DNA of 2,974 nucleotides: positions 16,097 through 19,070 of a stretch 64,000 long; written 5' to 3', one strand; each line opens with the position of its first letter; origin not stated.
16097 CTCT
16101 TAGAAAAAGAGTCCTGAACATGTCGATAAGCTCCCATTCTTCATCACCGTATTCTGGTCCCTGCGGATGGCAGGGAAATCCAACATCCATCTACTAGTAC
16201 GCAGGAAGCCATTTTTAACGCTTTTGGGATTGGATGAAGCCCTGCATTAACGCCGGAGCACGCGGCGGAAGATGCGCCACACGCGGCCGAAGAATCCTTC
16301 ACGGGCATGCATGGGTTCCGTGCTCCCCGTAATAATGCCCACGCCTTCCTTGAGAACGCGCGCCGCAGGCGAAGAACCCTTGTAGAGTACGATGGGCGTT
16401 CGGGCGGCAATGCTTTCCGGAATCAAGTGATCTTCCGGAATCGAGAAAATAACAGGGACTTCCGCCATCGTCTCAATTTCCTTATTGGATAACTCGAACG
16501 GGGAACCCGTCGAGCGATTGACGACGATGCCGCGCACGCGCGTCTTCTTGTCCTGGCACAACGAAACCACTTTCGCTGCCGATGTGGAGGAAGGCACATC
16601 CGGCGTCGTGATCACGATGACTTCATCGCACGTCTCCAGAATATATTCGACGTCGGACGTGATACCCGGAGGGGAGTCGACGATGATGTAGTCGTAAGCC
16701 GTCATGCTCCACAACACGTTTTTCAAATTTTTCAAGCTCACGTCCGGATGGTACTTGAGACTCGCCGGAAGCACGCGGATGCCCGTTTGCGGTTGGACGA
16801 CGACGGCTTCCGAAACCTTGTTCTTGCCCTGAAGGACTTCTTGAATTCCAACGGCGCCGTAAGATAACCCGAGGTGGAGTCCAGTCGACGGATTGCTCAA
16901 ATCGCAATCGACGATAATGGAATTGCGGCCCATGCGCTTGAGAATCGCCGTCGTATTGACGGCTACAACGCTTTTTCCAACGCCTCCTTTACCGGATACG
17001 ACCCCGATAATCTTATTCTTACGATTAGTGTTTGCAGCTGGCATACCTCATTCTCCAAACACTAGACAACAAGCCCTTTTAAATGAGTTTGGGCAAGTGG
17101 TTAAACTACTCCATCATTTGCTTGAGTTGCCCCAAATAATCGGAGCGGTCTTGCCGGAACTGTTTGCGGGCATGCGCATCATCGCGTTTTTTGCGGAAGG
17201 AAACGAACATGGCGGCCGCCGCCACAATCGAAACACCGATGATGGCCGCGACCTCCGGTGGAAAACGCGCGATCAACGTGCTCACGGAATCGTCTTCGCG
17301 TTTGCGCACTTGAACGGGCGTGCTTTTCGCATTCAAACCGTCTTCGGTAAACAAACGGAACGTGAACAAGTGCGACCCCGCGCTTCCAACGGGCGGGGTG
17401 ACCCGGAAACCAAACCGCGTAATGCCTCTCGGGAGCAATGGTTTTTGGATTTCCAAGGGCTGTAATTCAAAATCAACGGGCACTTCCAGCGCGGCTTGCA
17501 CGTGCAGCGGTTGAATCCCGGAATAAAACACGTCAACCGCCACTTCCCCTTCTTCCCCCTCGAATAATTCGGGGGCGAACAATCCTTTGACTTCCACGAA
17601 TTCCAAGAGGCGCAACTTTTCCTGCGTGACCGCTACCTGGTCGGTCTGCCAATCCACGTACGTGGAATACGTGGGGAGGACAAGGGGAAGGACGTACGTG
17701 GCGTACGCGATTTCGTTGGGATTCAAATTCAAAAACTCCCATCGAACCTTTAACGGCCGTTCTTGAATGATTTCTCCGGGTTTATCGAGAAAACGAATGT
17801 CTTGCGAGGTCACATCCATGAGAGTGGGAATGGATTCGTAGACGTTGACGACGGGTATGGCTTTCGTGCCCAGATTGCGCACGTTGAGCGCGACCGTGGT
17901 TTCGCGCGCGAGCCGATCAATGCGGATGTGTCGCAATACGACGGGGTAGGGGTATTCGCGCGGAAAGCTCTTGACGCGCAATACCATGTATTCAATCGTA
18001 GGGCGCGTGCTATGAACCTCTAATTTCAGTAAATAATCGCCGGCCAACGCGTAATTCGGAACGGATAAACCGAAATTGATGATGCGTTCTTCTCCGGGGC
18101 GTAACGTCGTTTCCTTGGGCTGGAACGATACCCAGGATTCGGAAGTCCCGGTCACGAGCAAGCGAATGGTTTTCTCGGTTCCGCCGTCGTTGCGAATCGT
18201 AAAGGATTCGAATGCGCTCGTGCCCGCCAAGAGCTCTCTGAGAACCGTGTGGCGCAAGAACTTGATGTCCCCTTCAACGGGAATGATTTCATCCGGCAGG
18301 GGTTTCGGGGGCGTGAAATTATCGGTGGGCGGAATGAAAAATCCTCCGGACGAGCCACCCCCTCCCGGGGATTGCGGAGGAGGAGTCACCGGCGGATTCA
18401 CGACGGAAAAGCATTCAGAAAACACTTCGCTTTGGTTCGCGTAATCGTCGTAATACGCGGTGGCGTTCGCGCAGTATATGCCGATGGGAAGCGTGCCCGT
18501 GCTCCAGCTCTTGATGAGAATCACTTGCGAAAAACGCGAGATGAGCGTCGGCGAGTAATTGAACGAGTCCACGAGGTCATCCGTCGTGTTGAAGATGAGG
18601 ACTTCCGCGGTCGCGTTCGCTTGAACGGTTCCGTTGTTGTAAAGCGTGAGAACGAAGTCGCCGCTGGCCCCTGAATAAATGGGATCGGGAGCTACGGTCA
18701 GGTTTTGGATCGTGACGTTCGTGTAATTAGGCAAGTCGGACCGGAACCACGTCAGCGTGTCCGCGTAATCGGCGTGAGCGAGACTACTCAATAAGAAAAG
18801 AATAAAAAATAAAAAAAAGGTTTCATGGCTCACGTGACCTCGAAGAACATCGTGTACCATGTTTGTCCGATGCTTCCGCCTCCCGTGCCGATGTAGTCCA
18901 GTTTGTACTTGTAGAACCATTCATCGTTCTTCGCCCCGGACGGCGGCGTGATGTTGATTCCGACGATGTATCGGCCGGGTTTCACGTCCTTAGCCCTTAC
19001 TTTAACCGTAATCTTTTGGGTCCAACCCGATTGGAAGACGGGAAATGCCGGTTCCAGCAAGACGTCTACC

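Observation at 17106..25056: Four consecutive secreted or surface proteins including a 1519-aa beta-helix giant: surface-layer or adhesion island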

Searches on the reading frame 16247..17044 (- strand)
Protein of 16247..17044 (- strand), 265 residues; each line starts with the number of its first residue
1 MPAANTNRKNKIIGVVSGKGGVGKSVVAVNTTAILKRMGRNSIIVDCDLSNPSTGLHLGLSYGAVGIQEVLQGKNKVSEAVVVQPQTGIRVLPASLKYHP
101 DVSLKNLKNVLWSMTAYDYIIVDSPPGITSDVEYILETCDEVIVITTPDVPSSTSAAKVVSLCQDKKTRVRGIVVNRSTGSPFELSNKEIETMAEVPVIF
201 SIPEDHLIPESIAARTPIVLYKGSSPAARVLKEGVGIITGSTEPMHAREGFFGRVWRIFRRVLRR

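Call 3: search_protein_families(library=pfam, proteins=[window:16247-17044:-], max_evalue=1)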
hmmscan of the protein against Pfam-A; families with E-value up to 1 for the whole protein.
window:16247-17044:- (265 aa): 14 families
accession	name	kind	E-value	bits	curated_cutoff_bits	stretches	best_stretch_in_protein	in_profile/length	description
PF10609.15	ParA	-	1.7e-22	80.5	27.1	1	10-232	3-239/246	NUBPL iron-transfer P-loop NTPase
PF13614.12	AAA_31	-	8.2e-15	55.6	27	1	11-155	2-156/177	AAA domain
PF01656.29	CbiA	-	2e-13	50.8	25.4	1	13-216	1-123/125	CobQ/CobB/MinD/ParA nucleotide binding domain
PF00142.24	Fer4_NifH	-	5.3e-12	46.2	25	2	16-82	5-69/271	4Fe-4S iron sulfur cluster binding proteins, NifH/frxC family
PF06564.18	CBP_BcsQ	-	2.7e-07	30.8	21.3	1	14-230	5-225/234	Cellulose biosynthesis protein BcsQ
PF13500.12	AAA_26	-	0.00033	21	27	1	135-207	123-193/198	AAA domain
PF02374.21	ArsA_ATPase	-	0.00069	19.3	24.3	1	15-48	5-38/305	Anion-transporting ATPase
PF09140.17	MipZ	-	0.0025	17.6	20.7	1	12-143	2-126/262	ATPase MipZ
PF03266.21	NTPase_1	-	0.035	14.4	23.9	0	143-177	3-37/168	NTPase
PF06414.18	Zeta_toxin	-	0.042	13.7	22.3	1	6-48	11-52/199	Zeta toxin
PF03308.22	MeaB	-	0.052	13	23.1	1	10-149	33-157/273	Methylmalonyl Co-A mutase-associated GTPase MeaB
PF16575.11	CLP1_P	-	0.082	13.2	26.6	1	18-88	1-69/188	mRNA cleavage and polyadenylation factor CLP1 P-loop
PF07123.17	PsbW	-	0.14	12.5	25.4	1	19-67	57-103/133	Photosystem II reaction centre W protein (PsbW)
PF13401.12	AAA_22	-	0.16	12.7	27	1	10-53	4-47/130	AAA domain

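Call 4: search_protein_families(library=ncbifam, proteins=[window:16247-17044:-], max_evalue=1)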
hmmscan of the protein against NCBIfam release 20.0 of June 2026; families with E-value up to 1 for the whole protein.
window:16247-17044:- (265 aa): 36 families (the best 25 are shown)
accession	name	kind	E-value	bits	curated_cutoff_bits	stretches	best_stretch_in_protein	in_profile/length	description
TIGR01969.1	minD_arch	subfamily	4.4e-47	160.4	201.75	1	12-254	2-248/251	cell division ATPase MinD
TIGR01968.1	minD_bact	equivalog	8.6e-29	100.7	212.9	1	11-246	2-244/261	septum site-determining protein MinD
NF041136.1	MrpORP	equivalog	9.4e-21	74.5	450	1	10-240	5-250/365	iron-sulfur cluster carrier protein MrpORP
TIGR03815.1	CpaE_hom_Actino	equivalog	1e-17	64.3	154.45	1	7-210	108-313/340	septum site-determining protein Ssd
TIGR03371.1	cellulose_yhjQ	equivalog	1.1e-15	57.8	157.85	1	11-231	2-234/246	cellulose biosynthesis protein BcsQ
NF008079.0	PRK10818.1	equivalog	1.4e-15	57.3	508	1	11-170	3-167/270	septum site-determining protein MinD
TIGR01007.1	eps_fam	subfamily_domain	3.3e-14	52.9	108.05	1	8-178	15-190/204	polysaccharide biosynthesis tyrosine autokinase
TIGR03018.1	pepcterm_TyrKin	hypoth_equivalog_domain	5.6e-14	52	230.65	1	4-176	29-207/207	XrtA-associated tyrosine autokinase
NF008669.0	PRK11670.1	equivalog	2.6e-13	49.6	348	2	10-59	107-156/369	iron-sulfur cluster carrier protein ApbC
NF041546.1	ParA_partition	equivalog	2.7e-13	50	180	2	105-178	64-142/203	ParA family partition ATPase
NF047398.1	AAA_KGGVGR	domain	2.7e-10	40.9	90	1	11-113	3-120/190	KGGVGR-motif variant AAA ATPase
TIGR03029.1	EpsG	equivalog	2.7e-10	39.9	313.8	1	8-176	101-273/274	chain length determinant protein tyrosine kinase EpsG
TIGR02016.1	BchX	equivalog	6.3e-09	35.5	331.2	2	16-83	5-71/296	chlorophyllide a reductase iron protein subunit X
NF033200.1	F430_CfbC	exception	2.4e-08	33.6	402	1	16-233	5-233/260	Ni-sirohydrochlorin a,c-diamide reductive cyclase ATP-dependent reductase subunit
NF008568.0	PRK11519.1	equivalog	2.4e-07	29.3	1068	1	8-131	524-651/720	tyrosine-protein kinase Wzc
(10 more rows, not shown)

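Call 8: find_encoding_contigs(protein=window:16247-17044:-, flank=10000, max_places=6)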
Protein window:16247-17044:- (265 aa): 3 contigs read that carry it; 1 place shown.
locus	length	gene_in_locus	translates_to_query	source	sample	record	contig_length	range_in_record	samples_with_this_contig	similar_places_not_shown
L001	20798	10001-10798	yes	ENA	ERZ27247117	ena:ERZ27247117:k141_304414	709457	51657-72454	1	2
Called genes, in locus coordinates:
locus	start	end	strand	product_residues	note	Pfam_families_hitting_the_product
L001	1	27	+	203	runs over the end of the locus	PF00069:Pkinase (weak), PF01636:APH (faint), PF06293:Kdo (weak), PF01163:RIO1, PF03109:ABC1 (weak)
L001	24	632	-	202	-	PF00177:Ribosomal_S7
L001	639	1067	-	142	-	PF00164:Ribosom_S12_S23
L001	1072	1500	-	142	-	PF07650:KH_2 (weak), PF13083:KH_KhpA-B (faint), PF26594:KH_NusA_2nd (faint)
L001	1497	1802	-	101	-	PF01248:Ribosomal_L7Ae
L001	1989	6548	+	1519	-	PF05048:NosD (weak), PF13229:Beta_helix (weak), PF05048:NosD (weak), PF13229:Beta_helix (weak)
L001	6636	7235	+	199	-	-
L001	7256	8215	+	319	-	-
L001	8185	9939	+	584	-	-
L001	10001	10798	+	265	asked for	PF10609:ParA, PF00142:Fer4_NifH, PF01656:CbiA, PF06564:CBP_BcsQ (weak), PF13614:AAA_31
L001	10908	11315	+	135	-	PF00827:Ribosomal_L15e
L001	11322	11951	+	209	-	-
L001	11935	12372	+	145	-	-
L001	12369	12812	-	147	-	PF01751:Toprim (weak)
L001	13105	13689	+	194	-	PF00416:Ribosomal_S13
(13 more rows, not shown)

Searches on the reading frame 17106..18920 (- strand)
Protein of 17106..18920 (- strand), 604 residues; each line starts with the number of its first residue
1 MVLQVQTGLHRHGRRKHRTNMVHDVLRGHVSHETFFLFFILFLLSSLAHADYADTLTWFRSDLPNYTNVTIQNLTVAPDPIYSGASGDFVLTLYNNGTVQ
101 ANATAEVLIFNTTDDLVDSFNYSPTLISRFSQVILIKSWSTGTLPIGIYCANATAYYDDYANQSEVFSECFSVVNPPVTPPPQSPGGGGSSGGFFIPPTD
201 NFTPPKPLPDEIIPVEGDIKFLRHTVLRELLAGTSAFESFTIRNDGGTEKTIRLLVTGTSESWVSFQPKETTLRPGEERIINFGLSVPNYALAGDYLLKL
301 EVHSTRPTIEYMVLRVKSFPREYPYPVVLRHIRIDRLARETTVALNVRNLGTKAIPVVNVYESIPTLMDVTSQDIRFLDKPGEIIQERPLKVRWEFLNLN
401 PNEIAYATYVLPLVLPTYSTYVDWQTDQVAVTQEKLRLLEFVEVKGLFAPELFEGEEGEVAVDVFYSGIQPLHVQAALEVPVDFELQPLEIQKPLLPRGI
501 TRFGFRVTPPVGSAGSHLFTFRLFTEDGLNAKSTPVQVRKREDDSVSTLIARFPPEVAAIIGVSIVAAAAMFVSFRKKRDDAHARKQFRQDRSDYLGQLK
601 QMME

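Call 3: search_protein_families(library=pfam, proteins=[window:17106-18920:-], max_evalue=1)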
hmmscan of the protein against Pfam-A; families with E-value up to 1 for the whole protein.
window:17106-18920:- (604 aa): 4 families
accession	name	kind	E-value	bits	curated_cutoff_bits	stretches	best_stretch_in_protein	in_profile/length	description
PF10633.15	NPCBM_assoc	-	4.2e-05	24.1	24.4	1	265-303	37-76/78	NPCBM-associated, NEW3 domain of alpha-galactosidase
PF22544.2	HYDIN_VesB_CFA65-like_Ig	-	0.00032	21.3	25.5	1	231-283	16-68/100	HYDIN/CFA65/VesB-like, Ig-like domain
PF22067.2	Cep192_D3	-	0.0077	16.8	27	1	232-304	15-86/99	Cep192 domain 3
PF10935.13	DUF2637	-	0.034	14.5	22.8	1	557-586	1-30/161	Protein of unknown function (DUF2637)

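Call 4: search_protein_families(library=ncbifam, proteins=[window:17106-18920:-], max_evalue=1)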
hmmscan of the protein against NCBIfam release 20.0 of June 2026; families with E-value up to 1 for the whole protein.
window:17106-18920:- (604 aa): 1 family
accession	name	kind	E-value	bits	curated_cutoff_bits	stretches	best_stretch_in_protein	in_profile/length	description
TIGR01965.1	VCBS_repeat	domain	0.024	14.8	15.5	1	226-267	47-88/99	VCBS domain-containing protein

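Call 11: find_homologous_proteins(query=window:17106-18860:-, max_evalue=0.001)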
Query window:17106-18860:- (584 aa): 4 proteins with E <= 0.001 among 8000 candidates.
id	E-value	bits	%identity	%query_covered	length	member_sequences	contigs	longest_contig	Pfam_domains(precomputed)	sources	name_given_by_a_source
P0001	0.0e+0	1300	100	98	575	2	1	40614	-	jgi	-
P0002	1.5e-177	610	48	95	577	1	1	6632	PF10633.16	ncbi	-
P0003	2.9e-170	586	47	98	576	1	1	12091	-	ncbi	ncbi:MAG: hypothetical protein V1787_02985 [Candidatus Micrarchaeota archaeon]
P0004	2.6e-109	384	38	95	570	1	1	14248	PF10633.16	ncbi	ncbi:MAG: hypothetical protein V1835_06160 [Candidatus Micrarchaeota archaeon]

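Call 12: find_encoding_contigs(protein=P0003, flank=10000, max_places=3)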
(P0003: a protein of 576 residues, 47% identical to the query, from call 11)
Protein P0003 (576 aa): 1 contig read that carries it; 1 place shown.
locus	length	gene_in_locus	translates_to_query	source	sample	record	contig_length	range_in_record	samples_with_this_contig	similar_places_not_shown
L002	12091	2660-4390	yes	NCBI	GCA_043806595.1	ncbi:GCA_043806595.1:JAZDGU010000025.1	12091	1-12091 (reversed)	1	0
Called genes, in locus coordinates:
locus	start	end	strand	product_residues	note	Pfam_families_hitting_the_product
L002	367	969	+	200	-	-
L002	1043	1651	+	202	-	-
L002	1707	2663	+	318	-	-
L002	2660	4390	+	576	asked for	-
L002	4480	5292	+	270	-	PF10609:ParA, PF13614:AAA_31, PF00142:Fer4_NifH (weak), PF01656:CbiA, PF02374:ArsA_ATPase (faint), PF06564:CBP_BcsQ (weak)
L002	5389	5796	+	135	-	PF00827:Ribosomal_L15e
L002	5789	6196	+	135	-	PF01876:RNase_P_p30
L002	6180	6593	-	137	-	-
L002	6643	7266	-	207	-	-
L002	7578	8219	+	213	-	PF00416:Ribosomal_S13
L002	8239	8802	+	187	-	PF01479:S4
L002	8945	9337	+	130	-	PF00411:Ribosomal_S11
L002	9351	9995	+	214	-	PF01193:RNA_pol_L, PF01000:RNA_pol_A_bac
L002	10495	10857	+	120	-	PF17135:Ribosomal_L18 (weak)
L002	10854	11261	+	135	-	PF00572:Ribosomal_L13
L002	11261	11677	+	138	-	PF00380:Ribosomal_S9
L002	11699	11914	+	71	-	PF01194:RNA_pol_N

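Call 13: find_encoding_contigs(protein=P0004, flank=10000, max_places=3)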
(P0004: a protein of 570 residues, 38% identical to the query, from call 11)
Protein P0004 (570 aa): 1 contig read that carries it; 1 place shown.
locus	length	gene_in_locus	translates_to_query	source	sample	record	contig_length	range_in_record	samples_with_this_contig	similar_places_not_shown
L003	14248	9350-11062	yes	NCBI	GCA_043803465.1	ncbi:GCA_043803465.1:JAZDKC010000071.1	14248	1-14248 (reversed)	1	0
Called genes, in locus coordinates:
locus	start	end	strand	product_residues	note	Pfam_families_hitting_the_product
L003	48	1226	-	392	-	PF00155:Aminotran_1_2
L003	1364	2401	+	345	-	PF08240:ADH_N, PF16912:Glu_dehyd_C, PF00107:ADH_zinc_N, PF13602:ADH_zinc_N_2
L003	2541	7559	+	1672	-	-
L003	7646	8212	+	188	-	-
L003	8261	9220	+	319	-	-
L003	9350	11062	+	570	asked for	PF10633:NPCBM_assoc (faint)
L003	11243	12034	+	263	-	PF00142:Fer4_NifH (faint), PF02374:ArsA_ATPase (weak), PF06564:CBP_BcsQ (faint), PF10609:ParA, PF13614:AAA_31, PF01656:CbiA, PF13500:AAA_26 (weak)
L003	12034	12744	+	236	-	-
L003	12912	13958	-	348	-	PF08544:GHMP_kinases_C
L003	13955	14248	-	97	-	?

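Call 14: find_encoding_contigs(protein=P0002, flank=10000, max_places=3)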
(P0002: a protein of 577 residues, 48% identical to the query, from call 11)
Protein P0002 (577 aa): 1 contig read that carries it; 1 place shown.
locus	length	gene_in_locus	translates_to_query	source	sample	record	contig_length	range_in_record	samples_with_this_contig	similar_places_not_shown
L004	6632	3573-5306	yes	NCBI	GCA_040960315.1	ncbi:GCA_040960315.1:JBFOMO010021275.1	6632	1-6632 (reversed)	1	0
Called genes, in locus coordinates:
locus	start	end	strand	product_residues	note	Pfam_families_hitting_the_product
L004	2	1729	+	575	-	?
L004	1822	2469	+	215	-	-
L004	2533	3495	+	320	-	-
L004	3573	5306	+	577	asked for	PF10633:NPCBM_assoc (faint)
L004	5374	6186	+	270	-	PF06564:CBP_BcsQ (faint), PF10609:ParA, PF13614:AAA_31, PF00142:Fer4_NifH (weak), PF01656:CbiA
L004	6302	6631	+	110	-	?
